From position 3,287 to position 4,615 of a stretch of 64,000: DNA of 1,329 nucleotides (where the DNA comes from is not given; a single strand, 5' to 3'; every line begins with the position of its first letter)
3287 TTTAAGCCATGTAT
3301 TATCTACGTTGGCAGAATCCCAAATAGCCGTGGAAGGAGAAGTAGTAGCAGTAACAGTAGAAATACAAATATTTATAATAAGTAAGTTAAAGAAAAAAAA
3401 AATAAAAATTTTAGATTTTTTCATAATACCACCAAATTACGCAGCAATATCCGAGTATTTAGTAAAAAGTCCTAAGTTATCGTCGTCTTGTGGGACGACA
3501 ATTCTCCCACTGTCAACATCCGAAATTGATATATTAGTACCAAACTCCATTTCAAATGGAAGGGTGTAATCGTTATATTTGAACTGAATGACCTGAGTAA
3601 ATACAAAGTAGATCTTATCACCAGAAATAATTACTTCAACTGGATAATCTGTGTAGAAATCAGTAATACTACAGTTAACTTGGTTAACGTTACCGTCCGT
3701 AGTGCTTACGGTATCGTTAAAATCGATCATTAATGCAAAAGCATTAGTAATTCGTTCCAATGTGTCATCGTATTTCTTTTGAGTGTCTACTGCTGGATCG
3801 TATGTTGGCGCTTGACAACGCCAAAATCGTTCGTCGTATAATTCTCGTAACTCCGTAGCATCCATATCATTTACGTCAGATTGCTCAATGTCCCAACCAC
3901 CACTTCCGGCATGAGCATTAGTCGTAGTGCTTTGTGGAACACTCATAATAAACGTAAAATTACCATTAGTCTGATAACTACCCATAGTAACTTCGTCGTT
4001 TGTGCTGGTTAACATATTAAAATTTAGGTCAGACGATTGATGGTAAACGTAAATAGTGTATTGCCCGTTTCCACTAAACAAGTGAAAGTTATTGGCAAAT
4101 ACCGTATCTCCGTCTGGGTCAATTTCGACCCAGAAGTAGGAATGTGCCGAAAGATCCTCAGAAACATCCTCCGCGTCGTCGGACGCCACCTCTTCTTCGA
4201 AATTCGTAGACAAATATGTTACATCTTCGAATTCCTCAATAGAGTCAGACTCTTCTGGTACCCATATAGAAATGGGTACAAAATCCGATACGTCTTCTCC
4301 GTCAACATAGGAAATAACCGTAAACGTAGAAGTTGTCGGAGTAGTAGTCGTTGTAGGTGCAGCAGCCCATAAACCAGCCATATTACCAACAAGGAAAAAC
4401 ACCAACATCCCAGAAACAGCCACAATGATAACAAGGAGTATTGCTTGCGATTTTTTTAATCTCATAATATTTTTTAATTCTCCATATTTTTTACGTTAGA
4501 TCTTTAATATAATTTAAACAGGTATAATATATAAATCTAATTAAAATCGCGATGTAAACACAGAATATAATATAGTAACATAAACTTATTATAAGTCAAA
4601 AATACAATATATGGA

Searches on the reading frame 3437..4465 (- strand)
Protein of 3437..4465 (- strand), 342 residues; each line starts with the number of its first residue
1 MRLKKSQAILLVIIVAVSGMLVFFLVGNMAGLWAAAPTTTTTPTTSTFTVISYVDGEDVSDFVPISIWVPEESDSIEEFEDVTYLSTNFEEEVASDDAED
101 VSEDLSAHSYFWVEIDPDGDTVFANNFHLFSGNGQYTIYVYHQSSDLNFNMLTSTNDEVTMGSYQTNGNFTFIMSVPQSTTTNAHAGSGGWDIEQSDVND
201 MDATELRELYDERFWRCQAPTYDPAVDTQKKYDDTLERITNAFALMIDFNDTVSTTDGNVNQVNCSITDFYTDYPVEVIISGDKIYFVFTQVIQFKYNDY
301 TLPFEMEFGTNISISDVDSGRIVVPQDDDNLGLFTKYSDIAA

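Call 23: search_protein_families(library=pfam, proteins=[window:3437-4465:-], max_evalue=0.01)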
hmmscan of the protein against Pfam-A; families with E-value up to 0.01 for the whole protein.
window:3437-4465:- (342 aa): 0 families

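Call 77: search_protein_families(library=phrogs, proteins=[window:3437-4465:-], max_evalue=0.01)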
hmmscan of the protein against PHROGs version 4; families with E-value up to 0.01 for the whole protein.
window:3437-4465:- (342 aa): 0 families

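Call 79: find_encoding_contigs(protein=window:3437-4465:-, flank=10000, max_places=3)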
Protein window:3437-4465:- (342 aa): 1 contig read that carries it; 1 place shown.
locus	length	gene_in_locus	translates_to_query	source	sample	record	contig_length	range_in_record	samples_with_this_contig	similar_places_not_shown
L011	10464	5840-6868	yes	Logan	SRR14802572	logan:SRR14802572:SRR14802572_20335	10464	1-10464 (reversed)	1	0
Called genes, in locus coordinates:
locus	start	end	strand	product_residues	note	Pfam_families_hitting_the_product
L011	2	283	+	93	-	?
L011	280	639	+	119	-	-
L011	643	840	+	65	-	-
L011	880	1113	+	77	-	-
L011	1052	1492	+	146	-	-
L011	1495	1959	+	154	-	-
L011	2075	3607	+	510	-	PF02518:HATPase_c, PF13589:HATPase_c_3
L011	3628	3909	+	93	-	-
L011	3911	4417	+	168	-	-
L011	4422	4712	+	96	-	-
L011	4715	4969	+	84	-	-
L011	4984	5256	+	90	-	-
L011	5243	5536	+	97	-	-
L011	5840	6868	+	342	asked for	-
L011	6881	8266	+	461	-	-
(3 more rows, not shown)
